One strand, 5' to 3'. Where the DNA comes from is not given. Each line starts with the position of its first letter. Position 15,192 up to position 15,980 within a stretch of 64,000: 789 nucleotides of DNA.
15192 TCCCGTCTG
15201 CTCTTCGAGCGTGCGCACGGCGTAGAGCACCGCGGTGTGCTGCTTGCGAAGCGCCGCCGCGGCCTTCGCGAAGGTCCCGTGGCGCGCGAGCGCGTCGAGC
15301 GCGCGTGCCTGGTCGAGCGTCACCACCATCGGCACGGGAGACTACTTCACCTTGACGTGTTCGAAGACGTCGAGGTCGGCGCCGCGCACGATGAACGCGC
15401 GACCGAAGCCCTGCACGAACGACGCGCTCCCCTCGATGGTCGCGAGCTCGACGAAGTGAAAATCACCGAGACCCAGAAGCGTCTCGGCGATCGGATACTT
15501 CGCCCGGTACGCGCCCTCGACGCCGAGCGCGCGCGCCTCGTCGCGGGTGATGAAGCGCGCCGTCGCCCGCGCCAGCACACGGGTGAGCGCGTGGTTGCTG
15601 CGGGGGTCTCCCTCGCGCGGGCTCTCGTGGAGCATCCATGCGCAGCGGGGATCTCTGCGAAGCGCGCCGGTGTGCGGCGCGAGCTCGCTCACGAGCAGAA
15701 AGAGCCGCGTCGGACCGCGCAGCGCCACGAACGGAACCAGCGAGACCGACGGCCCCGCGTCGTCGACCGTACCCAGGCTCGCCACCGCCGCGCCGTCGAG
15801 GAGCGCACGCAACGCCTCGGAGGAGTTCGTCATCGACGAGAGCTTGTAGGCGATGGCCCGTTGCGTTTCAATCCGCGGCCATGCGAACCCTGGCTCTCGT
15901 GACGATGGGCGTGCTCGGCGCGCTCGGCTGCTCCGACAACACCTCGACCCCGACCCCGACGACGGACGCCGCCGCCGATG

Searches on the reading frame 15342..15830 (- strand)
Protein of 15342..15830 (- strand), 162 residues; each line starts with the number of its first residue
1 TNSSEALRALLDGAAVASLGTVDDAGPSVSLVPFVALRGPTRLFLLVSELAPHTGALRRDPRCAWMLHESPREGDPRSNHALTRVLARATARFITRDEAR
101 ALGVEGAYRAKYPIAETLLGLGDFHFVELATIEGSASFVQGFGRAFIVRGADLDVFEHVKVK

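Call 40: search_protein_families(library=pfam, proteins=[window:15342-15830:-], max_evalue=0.001)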
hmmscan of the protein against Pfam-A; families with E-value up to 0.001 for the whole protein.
window:15342-15830:- (162 aa): 1 family
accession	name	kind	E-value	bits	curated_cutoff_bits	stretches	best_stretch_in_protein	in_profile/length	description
PF01243.27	PNPOx_N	-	6.5e-10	39.9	28.1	1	5-132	3-114/120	Pyridoxamine 5'-phosphate oxidase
